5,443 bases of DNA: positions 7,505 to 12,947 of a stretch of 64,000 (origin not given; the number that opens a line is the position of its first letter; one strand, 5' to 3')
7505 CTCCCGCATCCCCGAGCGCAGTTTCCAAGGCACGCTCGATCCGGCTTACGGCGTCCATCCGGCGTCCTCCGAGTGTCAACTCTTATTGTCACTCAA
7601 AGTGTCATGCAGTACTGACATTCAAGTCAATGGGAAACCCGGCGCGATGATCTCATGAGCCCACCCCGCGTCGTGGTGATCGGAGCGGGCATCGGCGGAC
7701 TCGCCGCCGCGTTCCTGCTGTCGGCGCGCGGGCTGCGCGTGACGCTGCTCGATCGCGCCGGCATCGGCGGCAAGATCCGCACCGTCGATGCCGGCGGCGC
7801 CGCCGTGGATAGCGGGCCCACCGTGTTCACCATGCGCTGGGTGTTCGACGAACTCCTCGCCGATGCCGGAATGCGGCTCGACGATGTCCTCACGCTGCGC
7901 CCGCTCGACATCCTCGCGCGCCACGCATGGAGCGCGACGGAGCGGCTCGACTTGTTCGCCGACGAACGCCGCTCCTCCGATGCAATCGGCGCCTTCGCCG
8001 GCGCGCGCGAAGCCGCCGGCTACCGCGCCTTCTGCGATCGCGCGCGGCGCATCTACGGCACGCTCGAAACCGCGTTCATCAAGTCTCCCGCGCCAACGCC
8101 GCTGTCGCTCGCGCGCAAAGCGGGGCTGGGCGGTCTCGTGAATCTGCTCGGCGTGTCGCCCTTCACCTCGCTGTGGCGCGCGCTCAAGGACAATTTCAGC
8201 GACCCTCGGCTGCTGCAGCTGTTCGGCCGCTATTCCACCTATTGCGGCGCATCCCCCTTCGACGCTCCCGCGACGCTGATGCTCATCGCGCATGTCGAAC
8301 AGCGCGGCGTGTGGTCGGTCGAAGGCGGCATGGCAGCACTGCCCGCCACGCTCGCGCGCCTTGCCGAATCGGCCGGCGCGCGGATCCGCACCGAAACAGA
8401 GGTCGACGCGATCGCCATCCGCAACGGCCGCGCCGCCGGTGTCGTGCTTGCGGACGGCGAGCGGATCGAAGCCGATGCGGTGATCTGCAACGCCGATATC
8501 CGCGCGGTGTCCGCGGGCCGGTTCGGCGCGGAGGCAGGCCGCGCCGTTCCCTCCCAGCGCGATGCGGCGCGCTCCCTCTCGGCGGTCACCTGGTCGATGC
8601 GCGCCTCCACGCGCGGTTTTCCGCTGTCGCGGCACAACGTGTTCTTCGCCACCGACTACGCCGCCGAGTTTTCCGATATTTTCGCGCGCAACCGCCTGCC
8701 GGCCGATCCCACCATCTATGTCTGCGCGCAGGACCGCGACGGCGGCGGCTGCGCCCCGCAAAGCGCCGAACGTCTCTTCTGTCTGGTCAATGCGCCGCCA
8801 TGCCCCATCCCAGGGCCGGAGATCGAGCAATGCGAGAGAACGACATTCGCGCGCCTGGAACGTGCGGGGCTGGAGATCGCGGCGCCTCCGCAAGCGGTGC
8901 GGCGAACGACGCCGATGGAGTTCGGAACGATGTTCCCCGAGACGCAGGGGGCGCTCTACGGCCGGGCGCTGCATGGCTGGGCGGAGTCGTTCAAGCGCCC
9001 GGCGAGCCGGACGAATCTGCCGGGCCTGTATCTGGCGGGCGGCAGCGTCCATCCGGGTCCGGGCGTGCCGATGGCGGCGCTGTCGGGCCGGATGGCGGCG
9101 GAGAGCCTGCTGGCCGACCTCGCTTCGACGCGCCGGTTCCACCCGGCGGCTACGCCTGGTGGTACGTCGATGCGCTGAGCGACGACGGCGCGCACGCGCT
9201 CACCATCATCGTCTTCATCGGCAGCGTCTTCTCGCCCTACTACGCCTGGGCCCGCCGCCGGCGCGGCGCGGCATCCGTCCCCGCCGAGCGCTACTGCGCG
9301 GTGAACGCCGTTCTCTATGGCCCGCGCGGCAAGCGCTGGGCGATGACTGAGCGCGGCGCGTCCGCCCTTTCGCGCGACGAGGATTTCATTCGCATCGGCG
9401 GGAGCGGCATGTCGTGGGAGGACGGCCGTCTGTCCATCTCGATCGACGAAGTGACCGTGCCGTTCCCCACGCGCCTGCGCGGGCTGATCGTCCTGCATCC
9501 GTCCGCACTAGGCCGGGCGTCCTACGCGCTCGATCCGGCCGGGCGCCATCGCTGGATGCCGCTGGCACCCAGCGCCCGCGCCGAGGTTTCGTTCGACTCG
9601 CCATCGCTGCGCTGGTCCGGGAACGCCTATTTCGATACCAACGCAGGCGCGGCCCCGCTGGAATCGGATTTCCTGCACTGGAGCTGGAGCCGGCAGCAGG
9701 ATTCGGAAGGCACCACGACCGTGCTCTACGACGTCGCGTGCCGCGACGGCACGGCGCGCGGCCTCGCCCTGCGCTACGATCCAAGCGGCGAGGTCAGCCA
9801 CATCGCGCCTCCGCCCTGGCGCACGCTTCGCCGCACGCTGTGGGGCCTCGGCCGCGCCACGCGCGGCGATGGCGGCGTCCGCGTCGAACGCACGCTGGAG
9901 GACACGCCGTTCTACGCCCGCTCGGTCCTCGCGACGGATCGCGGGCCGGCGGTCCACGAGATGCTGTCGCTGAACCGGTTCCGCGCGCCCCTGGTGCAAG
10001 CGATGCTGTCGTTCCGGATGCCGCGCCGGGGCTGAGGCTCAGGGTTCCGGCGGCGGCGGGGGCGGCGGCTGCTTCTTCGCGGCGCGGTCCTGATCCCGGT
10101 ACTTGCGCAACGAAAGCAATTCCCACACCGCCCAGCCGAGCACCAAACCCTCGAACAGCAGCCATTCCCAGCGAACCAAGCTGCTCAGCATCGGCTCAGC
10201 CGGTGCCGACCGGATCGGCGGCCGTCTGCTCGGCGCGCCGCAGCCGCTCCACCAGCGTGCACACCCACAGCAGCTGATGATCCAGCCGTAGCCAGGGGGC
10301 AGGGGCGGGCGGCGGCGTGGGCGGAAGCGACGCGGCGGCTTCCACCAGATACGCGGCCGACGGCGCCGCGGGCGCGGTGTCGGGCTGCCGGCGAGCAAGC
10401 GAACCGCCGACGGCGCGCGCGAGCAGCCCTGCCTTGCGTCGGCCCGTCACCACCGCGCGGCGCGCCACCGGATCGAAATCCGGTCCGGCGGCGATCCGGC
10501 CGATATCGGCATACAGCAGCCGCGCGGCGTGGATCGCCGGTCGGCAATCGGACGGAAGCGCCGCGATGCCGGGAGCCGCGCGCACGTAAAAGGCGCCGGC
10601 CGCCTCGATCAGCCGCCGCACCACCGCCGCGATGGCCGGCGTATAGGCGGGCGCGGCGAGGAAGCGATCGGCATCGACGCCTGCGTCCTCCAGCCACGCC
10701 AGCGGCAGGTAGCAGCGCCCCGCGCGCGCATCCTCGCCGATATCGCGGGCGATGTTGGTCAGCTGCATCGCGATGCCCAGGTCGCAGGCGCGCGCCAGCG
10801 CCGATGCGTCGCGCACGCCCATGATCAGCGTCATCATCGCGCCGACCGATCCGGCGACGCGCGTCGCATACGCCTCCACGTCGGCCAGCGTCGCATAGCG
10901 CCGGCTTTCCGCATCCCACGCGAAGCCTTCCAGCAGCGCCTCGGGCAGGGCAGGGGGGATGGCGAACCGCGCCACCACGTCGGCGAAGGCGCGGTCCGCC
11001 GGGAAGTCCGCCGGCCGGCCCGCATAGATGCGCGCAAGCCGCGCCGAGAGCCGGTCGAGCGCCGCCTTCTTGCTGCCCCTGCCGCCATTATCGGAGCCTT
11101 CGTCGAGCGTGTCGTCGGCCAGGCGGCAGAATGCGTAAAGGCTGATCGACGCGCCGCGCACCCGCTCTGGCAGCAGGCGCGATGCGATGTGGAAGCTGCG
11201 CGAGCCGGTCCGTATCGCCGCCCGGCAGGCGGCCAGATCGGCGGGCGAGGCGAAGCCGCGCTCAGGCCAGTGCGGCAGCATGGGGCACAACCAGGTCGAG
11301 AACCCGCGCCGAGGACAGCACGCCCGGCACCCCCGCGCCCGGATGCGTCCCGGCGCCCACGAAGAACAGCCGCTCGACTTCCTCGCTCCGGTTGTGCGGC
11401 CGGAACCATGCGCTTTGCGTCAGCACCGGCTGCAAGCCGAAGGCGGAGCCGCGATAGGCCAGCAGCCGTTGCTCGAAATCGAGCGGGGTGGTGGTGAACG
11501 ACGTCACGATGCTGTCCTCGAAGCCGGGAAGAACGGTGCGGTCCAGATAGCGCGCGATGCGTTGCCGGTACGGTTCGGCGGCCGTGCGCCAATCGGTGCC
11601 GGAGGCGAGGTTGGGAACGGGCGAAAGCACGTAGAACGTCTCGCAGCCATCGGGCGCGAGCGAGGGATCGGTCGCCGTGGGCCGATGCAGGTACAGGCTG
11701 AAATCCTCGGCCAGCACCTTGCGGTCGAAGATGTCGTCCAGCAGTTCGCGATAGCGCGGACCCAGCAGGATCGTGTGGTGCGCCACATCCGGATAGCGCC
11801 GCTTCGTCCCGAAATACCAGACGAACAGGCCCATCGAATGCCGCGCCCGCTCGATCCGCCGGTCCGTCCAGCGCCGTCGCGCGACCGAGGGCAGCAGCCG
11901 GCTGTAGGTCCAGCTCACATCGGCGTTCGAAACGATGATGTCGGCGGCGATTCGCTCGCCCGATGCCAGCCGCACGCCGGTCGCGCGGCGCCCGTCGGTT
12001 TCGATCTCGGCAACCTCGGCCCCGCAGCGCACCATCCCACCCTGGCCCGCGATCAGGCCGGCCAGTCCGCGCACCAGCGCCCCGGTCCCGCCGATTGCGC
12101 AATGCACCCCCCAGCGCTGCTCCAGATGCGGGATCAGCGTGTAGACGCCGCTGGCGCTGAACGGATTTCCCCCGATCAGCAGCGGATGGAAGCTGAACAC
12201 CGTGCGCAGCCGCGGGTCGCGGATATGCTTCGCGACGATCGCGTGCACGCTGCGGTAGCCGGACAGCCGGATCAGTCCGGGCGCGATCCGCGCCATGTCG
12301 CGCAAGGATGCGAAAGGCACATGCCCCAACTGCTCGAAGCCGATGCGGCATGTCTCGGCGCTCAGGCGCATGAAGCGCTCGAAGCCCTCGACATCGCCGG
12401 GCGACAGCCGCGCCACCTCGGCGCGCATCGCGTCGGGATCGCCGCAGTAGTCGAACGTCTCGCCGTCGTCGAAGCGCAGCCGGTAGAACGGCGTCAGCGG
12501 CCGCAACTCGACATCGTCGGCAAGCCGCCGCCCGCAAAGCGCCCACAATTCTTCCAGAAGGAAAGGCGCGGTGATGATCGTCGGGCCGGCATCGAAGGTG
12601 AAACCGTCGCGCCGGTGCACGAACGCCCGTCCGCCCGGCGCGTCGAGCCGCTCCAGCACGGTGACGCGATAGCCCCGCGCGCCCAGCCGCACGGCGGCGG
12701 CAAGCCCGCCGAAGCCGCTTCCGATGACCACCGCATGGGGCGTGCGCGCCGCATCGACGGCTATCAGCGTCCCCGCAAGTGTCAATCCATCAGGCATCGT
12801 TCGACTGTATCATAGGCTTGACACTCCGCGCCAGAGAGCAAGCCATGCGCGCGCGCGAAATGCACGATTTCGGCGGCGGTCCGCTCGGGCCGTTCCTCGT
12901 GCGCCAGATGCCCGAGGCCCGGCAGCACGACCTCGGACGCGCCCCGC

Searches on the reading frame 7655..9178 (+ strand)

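Call 71: search_protein_families(library=pfam, proteins=[window:7655-9178:+], max_evalue=0.00001)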
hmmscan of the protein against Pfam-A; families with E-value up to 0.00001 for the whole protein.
window:7655-9178:+ (507 aa): 6 families
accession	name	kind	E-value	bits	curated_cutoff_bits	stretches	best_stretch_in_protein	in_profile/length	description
PF01593.30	Amino_oxidase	-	1e-27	98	19.8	1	13-308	1-279/443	Flavin containing amine oxidoreductase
PF01266.30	DAO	-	3.3e-15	56.9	27.9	2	5-39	1-37/353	FAD dependent oxidoreductase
PF13450.12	NAD_binding_8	-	4.5e-12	46.5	21.9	1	8-60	1-54/68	NAD(P)-binding Rossmann-like domain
PF00890.30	FAD_binding_2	-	1.4e-08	34.8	20.4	1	6-279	2-200/414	FAD binding domain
PF07992.20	Pyr_redox_2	-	1.1e-07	32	26.1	0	5-35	2-32/291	Pyridine nucleotide-disulphide oxidoreductase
PF03486.20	HI0933_like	-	7.8e-06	26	50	0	5-47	2-45/244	HI0933-like protein Rossmann domain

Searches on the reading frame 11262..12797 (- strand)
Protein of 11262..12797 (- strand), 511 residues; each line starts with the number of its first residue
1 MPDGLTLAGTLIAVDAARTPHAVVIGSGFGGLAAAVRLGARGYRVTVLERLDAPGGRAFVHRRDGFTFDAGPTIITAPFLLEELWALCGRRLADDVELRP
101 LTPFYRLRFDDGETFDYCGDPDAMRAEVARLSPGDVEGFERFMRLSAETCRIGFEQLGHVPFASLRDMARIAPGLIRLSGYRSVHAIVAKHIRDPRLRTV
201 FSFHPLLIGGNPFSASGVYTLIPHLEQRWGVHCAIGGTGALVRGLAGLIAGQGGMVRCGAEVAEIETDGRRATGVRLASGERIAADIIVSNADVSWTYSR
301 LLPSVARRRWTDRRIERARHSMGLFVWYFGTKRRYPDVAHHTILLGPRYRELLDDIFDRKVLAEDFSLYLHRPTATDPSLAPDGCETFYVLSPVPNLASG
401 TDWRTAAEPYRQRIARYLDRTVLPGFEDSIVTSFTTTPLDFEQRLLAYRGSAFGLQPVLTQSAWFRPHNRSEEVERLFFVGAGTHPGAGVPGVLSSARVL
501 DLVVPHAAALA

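Call 71: search_protein_families(library=pfam, proteins=[window:11262-12797:-], max_evalue=0.00001)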
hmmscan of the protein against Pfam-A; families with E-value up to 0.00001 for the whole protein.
window:11262-12797:- (511 aa): 4 families
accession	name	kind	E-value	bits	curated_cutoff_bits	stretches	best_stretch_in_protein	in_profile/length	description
PF01593.30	Amino_oxidase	-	7.4e-42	144.6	19.8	1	30-498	2-436/443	Flavin containing amine oxidoreductase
PF13450.12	NAD_binding_8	-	7.7e-15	55.4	21.9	1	24-87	1-64/68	NAD(P)-binding Rossmann-like domain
PF01266.30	DAO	-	3.6e-09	37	27.9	1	22-303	2-211/353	FAD dependent oxidoreductase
PF07992.20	Pyr_redox_2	-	2.4e-06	27.6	26.1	0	22-50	3-32/291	Pyridine nucleotide-disulphide oxidoreductase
